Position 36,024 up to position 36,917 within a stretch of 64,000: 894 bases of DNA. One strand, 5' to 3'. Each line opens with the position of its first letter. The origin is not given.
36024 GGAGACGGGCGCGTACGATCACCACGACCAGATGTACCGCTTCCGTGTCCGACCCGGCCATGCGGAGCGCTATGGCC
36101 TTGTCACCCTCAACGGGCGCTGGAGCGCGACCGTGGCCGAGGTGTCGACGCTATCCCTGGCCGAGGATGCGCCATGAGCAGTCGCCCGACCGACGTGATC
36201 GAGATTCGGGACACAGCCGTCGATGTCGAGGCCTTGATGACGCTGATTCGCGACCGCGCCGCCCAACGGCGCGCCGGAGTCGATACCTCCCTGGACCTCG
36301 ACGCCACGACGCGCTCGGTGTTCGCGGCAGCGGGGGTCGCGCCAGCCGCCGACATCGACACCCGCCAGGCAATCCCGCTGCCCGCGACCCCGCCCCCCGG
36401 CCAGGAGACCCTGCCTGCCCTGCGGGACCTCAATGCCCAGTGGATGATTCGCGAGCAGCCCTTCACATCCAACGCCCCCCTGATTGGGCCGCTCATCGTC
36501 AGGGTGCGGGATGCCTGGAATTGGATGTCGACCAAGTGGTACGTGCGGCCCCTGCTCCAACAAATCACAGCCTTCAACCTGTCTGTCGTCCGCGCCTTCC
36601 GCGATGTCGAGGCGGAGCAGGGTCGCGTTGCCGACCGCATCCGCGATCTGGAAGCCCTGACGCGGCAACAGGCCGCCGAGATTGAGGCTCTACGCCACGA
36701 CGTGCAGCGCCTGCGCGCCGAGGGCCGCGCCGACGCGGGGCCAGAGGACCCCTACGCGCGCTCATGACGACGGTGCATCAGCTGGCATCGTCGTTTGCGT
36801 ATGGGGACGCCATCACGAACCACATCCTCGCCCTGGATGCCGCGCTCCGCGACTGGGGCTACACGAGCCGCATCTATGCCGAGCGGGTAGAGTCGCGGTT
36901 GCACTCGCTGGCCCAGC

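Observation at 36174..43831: Triplicated uncharacterised module (conserved W-x-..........-QQ-x-FN motif + coiled coil) embedded in the glycan cluster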

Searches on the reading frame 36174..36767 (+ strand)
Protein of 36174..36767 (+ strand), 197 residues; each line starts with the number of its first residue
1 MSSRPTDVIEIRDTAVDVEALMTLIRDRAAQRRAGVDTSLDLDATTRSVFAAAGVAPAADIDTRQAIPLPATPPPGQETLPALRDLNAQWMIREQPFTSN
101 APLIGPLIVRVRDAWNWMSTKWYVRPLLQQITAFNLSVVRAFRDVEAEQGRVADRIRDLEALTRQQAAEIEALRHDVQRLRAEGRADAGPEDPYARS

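Call 3: search_protein_families(library=pfam, proteins=[window:36174-36767:+], max_evalue=0.01)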
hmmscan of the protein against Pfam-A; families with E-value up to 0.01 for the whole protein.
window:36174-36767:+ (197 aa): 0 families

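Call 7: search_protein_families(library=ncbifam, proteins=[window:36174-36767:+], max_evalue=1)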
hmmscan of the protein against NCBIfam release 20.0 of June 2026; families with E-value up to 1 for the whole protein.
window:36174-36767:+ (197 aa): 0 families

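Call 8: search_solved_structures(query=window:36174-36767:+, max_evalue=10)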
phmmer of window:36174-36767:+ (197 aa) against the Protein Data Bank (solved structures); distinct sequences matched with E-value up to 10: 2.
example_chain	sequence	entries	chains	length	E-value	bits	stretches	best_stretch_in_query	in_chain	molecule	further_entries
9m3i_D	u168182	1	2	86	0.2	14.5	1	138-193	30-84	E3 ubiquitin-protein ligase BRE1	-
9k9m_A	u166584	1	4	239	0.66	12.8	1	163-186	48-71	Flagellar associated protein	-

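Call 9: find_homologous_proteins(query=window:36174-36767:+, max_evalue=0.001)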
Query window:36174-36767:+ (197 aa): 63 proteins with E <= 0.001 among 2255 candidates.
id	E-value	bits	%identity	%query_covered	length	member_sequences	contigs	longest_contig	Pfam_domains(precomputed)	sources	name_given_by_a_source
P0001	1.8e-120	417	100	100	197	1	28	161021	-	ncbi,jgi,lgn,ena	-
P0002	5.7e-99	347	85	100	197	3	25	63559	-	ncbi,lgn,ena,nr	ncbi:MAG: hypothetical protein KIS91_16930 [Anaerolineae bacterium]|nr:hypothetical protein [Anaerol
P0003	1.6e-89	316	79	99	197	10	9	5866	-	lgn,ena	-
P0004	2.7e-70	254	68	94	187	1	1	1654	-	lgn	-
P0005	6.8e-58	213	66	80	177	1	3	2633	-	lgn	-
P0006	1.8e-56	209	60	90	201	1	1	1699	-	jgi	jgi:hypothetical protein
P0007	1.5e-53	199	62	87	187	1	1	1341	-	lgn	-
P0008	2.9e-51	192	59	88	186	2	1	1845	-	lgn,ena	-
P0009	3.7e-45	172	51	93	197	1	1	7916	-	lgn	-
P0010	2.6e-44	169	54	92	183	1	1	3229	-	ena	-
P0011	2.0e-35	140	46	90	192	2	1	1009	-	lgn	-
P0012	5.6e-35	139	45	92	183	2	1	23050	-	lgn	-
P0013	2.7e-34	136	44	93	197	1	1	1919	-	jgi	jgi:O-antigen chain-terminating methyltransferase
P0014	4.6e-34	136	44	92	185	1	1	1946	-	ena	-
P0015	2.5e-33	133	47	84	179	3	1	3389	-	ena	-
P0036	1.8e-16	78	41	56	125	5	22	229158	-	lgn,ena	-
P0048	2.1e-14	72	39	49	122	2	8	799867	-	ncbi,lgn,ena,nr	ncbi:MAG: hypothetical protein H6657_11760 [Ardenticatenaceae bacterium]|nr:hypothetical protein [Ar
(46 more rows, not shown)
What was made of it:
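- JGI even names two small homologues 'O-antigen chain-terminating methyltransferase' (call 9).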

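Call 24: find_encoding_contigs(protein=P0048, flank=10000, max_places=2)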
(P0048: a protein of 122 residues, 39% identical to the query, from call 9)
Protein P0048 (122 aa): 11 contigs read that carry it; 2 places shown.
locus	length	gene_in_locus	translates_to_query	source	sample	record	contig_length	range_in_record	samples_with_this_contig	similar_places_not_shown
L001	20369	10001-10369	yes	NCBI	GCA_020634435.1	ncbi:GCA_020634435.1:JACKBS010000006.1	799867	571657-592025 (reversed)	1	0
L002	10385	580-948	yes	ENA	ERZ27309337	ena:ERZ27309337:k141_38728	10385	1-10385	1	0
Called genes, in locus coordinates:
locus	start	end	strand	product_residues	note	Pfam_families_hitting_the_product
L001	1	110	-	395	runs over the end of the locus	PF00528:BPD_transp_1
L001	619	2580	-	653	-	PF00496:SBP_bac_5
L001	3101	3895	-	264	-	-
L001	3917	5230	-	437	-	PF09976:TPR_21 (faint), PF00515:TPR_1 (faint), PF07719:TPR_2 (faint), PF13176:TPR_7 (faint), PF13181:TPR_8 (faint), PF13374:TPR_10 (faint), PF17874:TPR_MalT, PF13424:TPR_12, +2 more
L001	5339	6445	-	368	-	PF00730:HhH-GPD, PF00633:HHH (weak), PF00293:NUDIX, PF14815:NUDIX_4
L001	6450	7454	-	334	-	PF23023:Anti-Pycsar_Apyc1 (weak), PF00753:Lactamase_B, PF12706:Lactamase_B_2, PF21221:B_lactamase-like_C (weak)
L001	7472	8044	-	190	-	PF08843:AbiEii, PF19502:DUF6036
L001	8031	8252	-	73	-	-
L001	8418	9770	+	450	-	PF02638:GHL10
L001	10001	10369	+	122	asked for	-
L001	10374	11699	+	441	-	PF00535:Glycos_transf_2, PF10111:Glyco_tranf_2_2 (weak), PF13506:Glyco_transf_21 (weak), PF13641:Glyco_tranf_2_3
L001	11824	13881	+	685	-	-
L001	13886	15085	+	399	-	PF00534:Glycos_transf_1, PF13692:Glyco_trans_1_4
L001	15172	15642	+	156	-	-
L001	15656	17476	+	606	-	PF00535:Glycos_transf_2, PF13641:Glyco_tranf_2_3, PF20706:GT4-conflict, PF00534:Glycos_transf_1, PF13692:Glyco_trans_1_4, PF13524:Glyco_trans_1_2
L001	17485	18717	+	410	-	PF13439:Glyco_transf_4, PF20706:GT4-conflict, PF00534:Glycos_transf_1, PF13524:Glyco_trans_1_2 (weak), PF13692:Glyco_trans_1_4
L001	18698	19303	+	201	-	PF06990:Gal-3-0_sulfotr, PF03567:Sulfotransfer_2 (weak)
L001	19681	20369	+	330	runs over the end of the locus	PF03966:Trm112p, PF08003:Methyltransf_9, PF13489:Methyltransf_23, PF13847:Methyltransf_31, PF08241:Methyltransf_11, PF08242:Methyltransf_12 (weak), PF13649:Methyltransf_25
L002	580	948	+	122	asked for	-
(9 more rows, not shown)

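Call 25: find_encoding_contigs(protein=P0036, flank=10000, max_places=2)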
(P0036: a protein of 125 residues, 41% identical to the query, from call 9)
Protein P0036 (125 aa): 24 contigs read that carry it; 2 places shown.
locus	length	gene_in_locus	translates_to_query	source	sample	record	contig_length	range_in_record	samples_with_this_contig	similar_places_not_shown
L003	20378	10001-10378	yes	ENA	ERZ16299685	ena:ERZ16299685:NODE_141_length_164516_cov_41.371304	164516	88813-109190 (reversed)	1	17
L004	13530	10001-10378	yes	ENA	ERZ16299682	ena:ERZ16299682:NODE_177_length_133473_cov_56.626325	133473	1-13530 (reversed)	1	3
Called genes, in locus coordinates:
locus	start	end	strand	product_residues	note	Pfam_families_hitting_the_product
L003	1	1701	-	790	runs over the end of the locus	PF20437:LonC_helical, PF13654:AAA_32, PF20436:LonB_AAA-LID, PF05362:Lon_C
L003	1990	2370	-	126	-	PF01850:PIN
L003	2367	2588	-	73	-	-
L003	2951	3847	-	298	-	PF00850:Hist_deacetyl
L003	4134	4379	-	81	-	PF03683:UPF0175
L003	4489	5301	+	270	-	-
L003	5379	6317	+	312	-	PF02129:Peptidase_S15, PF00561:Abhydrolase_1, PF12146:Hydrolase_4 (weak), PF12697:Abhydrolase_6, PF00326:Peptidase_S9 (weak)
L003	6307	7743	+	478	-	PF19842:YqeC, PF12804:NTP_transf_3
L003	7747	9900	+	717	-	-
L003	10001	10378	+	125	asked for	-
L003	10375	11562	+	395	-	PF00534:Glycos_transf_1 (weak), PF13692:Glyco_trans_1_4 (weak), PF13524:Glyco_trans_1_2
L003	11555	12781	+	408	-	PF13439:Glyco_transf_4, PF13579:Glyco_trans_4_4, PF00534:Glycos_transf_1, PF13692:Glyco_trans_1_4, PF20706:GT4-conflict (weak)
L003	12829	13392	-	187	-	PF12917:YfbR-like, PF13023:HD_3, PF01966:HD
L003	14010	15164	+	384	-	PF00497:SBP_bac_3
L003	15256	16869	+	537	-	PF00528:BPD_transp_1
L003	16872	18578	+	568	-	PF00528:BPD_transp_1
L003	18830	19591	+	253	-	PF02463:SMC_N (faint), PF00005:ABC_tran, PF09818:ABC_ATPase (faint), PF13304:AAA_21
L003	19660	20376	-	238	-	PF00106:adh_short, PF01370:Epimerase (weak), PF13561:adh_short_C2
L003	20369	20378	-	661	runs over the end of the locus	PF00289:Biotin_carb_N, PF02786:CPSase_L_D2, PF07478:Dala_Dala_lig_C, PF02785:Biotin_carb_C, PF21139:BT_MCC_alpha (weak), PF00364:Biotin_lipoyl, PF25919:BSH_CusB (weak)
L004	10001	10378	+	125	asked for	-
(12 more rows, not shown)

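Call 30: predict_structure(alignment_id=A1)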
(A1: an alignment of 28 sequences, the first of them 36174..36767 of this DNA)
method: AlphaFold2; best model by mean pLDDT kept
length: 197 residues; sequences in the alignment: 28
mean_pLDDT: 74.6   pTM: 0.45
mean pLDDT of the five models: 74.6, 72.7, 71.5, 69.2, 67.5
residues with pLDDT >= 90: 45; 70-90: 82; 50-70: 50; < 50: 20
segments of 3 or more residues with pLDDT < 50: 9-13, 60-63, 94-98
pLDDT, mean of each block of 10 residues (from residue 1): 52 61 81 67 75 64 51 56 71 50 63 79 82 87 91 97 98 98 91 81
secondary structure, 60 per line:
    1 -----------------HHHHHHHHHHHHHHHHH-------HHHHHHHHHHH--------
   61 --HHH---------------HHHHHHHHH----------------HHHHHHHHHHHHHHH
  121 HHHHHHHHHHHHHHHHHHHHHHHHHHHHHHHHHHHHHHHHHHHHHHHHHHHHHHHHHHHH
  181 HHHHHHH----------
elements in order: H18-34 H42-52 H81-89 H106-187
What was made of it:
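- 36174..36767 (+): Protein A, 197 aa, a stand-alone module. N-terminal helix motif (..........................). Block at aa 92-135 (nt 36447-36578), sequence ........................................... Coiled coil at aa 136-183 (nt 36579-36722). Its start overlaps the wzt stop and its stop overlaps the next GT4 start. The AF2 model gives one helix at 106-187 (call 30).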

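Call 31: search_protein_representatives(alignment_id=A2)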
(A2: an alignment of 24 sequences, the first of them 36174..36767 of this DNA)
Query: 24 sequences, 168 profile positions. Proteins with E-value up to 0.001 (for the whole library): 2367; up to 1e-10: 872; up to 1e-30: 36. The best 150 are listed.
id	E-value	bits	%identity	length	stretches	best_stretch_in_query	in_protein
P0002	2.4e-46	174.2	-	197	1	1-162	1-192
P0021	2.5e-45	170.9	-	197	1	6-153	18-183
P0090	2.3e-43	164.5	-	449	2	6-149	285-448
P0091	1.3e-41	158.8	-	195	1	6-153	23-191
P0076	3.2e-40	154.3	-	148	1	6-147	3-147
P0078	3.1e-39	151.1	-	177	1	9-167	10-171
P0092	1.1e-37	146.0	-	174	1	10-166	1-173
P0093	2.9e-36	141.4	-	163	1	6-141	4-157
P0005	4.8e-36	140.7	-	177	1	23-167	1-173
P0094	6.7e-36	140.2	-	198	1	7-144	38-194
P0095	1.5e-35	139.1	-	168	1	9-149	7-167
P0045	1.8e-35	138.8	-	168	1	7-151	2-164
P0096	6.3e-35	137.1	-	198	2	8-145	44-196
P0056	6.8e-34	133.7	-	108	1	50-153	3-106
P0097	9.9e-34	133.2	-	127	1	48-154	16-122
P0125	2.3e-29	119.0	-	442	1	11-152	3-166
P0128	5.9e-29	117.7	-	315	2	6-159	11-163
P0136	1.9e-28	116.0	-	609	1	6-143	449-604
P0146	1.1e-27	113.6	-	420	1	16-147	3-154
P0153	3.6e-27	111.8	-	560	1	49-151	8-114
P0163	1.0e-26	110.4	-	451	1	11-157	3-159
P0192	2.0e-25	106.1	-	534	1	41-131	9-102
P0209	4.2e-25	105.1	-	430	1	14-156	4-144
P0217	6.0e-25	104.6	-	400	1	19-146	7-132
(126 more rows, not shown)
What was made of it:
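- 2,367 clusters at 50% identity at E <= 1e-3 (call 31).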

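Call 33: search_protein_families(library=pfam, alignment_id=A3, max_evalue=0.001)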
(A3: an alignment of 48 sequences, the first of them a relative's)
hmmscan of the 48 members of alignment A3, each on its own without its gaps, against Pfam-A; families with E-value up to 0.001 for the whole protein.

A. member 1, P0090 (449 aa): 0 families

B. families by the number of members that match (of 48 scanned): 26 families (the first 25 are shown)
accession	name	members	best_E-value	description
PF13641.12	Glyco_tranf_2_3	11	2.8e-26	Glycosyltransferase like family 2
PF13632.12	Glyco_trans_2_3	11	1.2e-10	Glycosyl transferase family group 2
PF00535.33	Glycos_transf_2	9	7.2e-30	Glycosyl transferase family 2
PF13649.12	Methyltransf_25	8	2.6e-18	Methyltransferase domain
PF08241.18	Methyltransf_11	7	6.6e-21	Methyltransferase domain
PF07021.18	MetW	7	1.2e-14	Methionine biosynthesis protein MetW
PF13489.12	Methyltransf_23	6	1.3e-15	Methyltransferase domain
PF08242.18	Methyltransf_12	6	4.6e-11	Methyltransferase domain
PF13847.12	Methyltransf_31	6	9.1e-11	Methyltransferase domain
PF13712.12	Glyco_tranf_2_5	6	6e-07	Glycosyltransferase like family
PF13506.12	Glyco_transf_21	6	6.7e-06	Glycosyl transferase family 21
PF10111.15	Glyco_tranf_2_2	5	8.6e-08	Glycosyltransferase like family 2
PF00534.26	Glycos_transf_1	2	6.1e-30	Glycosyl transferases group 1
PF13692.12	Glyco_trans_1_4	2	1.7e-23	Glycosyl transferases group 1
PF02709.20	Glyco_transf_7C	2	0.00038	N-terminal domain of galactosyltransferase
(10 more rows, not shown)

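Call 35: find_related_loci(query=A1, collection=genome_contigs, flank=10000)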
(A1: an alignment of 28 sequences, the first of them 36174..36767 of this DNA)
Query A1 (197 aa) in genome_contigs; peptide patterns used: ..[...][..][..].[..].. (x = any residue, [..] = any of these).
67 stretches matched a pattern; 65 encode a relative of the query (tblastn E <= 1e-3); 63 distinct loci.
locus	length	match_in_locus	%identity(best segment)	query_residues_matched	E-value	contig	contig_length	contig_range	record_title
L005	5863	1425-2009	78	1-195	7e-95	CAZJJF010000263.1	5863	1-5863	MAG TPA_asm: uncultured Anaerolineales bacterium isolate SRP189682_co1_194 genome assembly, contig: NODE_38222_length_58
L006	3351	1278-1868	85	1-197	3e-86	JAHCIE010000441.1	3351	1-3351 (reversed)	MAG: Anaerolineae bacterium isolate TGS_CHL1 CHL1_441, whole genome shotgun sequence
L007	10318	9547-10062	59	7-180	3e-57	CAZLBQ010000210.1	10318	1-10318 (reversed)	MAG TPA_asm: uncultured Anaerolineales bacterium isolate binchicken_co60_4 genome assembly, contig: NODE_9388_length_103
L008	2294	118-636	44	7-190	4e-42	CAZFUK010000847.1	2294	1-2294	MAG TPA_asm: uncultured Anaerolineales bacterium isolate SRP189682_co1_195 genome assembly, contig: NODE_167435_length_2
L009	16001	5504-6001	46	5-181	7e-41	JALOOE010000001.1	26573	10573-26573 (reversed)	MAG: Anaerolineae bacterium isolate Prado095 scaffold_1747, whole genome shotgun sequence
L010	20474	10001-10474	43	7-174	1e-33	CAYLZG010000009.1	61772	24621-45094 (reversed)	MAG TPA_asm: uncultured Anaerolineales bacterium isolate SRP239243_co2_359 genome assembly, contig: NODE_548_length_6177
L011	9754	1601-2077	42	8-185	1e-32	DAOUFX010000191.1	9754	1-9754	MAG TPA_asm: Anaerolineae bacterium isolate R24_80 k131_1494937, whole genome shotgun sequence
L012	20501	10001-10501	44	1-178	3e-32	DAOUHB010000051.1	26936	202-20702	MAG TPA_asm: Anaerolineae bacterium isolate R89_289 k165_1812680, whole genome shotgun sequence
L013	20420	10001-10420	38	9-166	3e-21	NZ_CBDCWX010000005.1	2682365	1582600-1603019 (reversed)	MAG: Candidatus Leptofilum sp. isolate 7b64b919-6ea5-499b-8485-25358eaaa058 contig_5, whole genome shotgun sequence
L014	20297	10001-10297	50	80-169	3e-21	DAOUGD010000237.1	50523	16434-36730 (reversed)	MAG TPA_asm: Anaerolineae bacterium isolate R24_97 k131_1329955, whole genome shotgun sequence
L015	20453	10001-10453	37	8-160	6e-21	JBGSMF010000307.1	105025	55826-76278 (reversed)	MAG: Thermoflexales bacterium isolate JTS-AC224 k141_4331969, whole genome shotgun sequence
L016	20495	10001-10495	38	1-177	1e-28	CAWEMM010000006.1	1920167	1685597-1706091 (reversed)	MAG: uncultured Chloroflexia bacterium isolate MFD02979.bin.2.155 genome assembly, contig: contig_22357, whole genome sh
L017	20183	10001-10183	54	85-145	1e-20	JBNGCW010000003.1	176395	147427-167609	MAG: Anaerolineae bacterium isolate E05-010 bin29.fa-3, whole genome shotgun sequence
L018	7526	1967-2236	51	82-180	2e-20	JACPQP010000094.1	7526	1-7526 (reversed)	MAG: Chloroflexi bacterium isolate NC_groundwater_656_Ag_B-0.1um_68_36 B_1_S1_Biohub_coassembly_k141_820267, whole genom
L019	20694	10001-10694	40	1-171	9e-27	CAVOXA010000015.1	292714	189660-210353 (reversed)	MAG: uncultured Chloroflexia bacterium isolate MFD09964.bin.2.208 genome assembly, contig: contig_65526, whole genome sh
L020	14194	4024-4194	61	92-148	1e-19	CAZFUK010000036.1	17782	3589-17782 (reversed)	MAG TPA_asm: uncultured Anaerolineales bacterium isolate SRP189682_co1_195 genome assembly, contig: NODE_6166_length_177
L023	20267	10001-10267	50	91-179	3e-19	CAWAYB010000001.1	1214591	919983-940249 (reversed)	MAG: uncultured Chloroflexia bacterium isolate MFD09779.bin.1.35 genome assembly, contig: contig_12204, whole genome sho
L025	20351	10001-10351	41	64-189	4e-19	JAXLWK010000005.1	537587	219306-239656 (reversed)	MAG: Anaerolineae bacterium isolate STL-CHL21 C2.50.fa-5, whole genome shotgun sequence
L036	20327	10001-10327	41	73-183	2e-17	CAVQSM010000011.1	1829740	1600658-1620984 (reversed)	MAG: uncultured Chloroflexia bacterium isolate MFD09964.bin.2.119 genome assembly, contig: contig_4347, whole genome sho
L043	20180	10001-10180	53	86-145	4e-16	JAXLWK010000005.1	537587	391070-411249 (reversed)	MAG: Anaerolineae bacterium isolate STL-CHL21 C2.50.fa-5, whole genome shotgun sequence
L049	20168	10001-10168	54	92-147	1e-15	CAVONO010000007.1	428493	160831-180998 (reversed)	MAG: uncultured Chloroflexia bacterium isolate MFD09779.bin.3.231 genome assembly, contig: contig_12879, whole genome sh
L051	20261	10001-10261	48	73-161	1e-15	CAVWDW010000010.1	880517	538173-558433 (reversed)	MAG: uncultured Chloroflexia bacterium isolate MFD03804.bin.1.269 genome assembly, contig: contig_8039, whole genome sho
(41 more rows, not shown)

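Call 41: search_solved_structures(query=A2, max_evalue=1)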
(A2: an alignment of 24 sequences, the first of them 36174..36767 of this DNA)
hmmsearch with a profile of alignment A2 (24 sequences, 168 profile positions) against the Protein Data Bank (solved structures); distinct sequences matched with E-value up to 1: 46.
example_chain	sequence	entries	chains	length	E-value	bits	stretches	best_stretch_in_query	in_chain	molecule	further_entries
7zr2_A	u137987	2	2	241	0.00068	23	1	103-148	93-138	Spike protein S2',Chimeric protein mimic of SARS-CoV-2 Spike HR1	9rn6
2x7a_A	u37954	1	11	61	0.015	18.7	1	101-156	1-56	BONE MARROW STROMAL ANTIGEN 2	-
4c7n_B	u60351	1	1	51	0.025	17.9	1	111-158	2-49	SYNTHETIC ALPHA-HELIX, IM10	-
6fia_A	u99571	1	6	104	0.026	17.9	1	110-160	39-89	LINE-1 retrotransposable element ORF1 protein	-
5j0h_A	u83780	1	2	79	0.032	17.6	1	115-151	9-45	Design construct 2L6HC3_13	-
9rgy_A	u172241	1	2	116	0.037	17.4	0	123-155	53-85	sc-apCC3-CW-0NTT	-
2xg7_A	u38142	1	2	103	0.037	17.4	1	101-156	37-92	BONE MARROW STROMAL ANTIGEN 2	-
3nwh_A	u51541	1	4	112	0.049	17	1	101-156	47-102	Bone marrow stromal antigen 2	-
3mqb_A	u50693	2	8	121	0.053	16.9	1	101-156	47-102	Bone marrow stromal antigen 2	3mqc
8snb_8Q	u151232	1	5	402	0.055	16.8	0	100-162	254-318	Tektin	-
6egn_A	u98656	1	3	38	0.079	16.3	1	121-153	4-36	Hg(II)(GRAND CoilSerL16CL19(DLE))3-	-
6egl_A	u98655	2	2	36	0.11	15.9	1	121-152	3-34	Apo-(GRAND CoilSerL12(DLE)L16C)3 | Apo-(GRAND CoilSerL16CL19(DLE))3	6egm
2oqq_A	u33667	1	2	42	0.11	15.8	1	121-152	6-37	Transcription factor HY5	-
3mq7_A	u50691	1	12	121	0.14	15.5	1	101-156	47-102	Bone marrow stromal antigen 2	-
9tlt_A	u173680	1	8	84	0.15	15.4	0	113-146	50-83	Sc-apCC-2-KLHL20-4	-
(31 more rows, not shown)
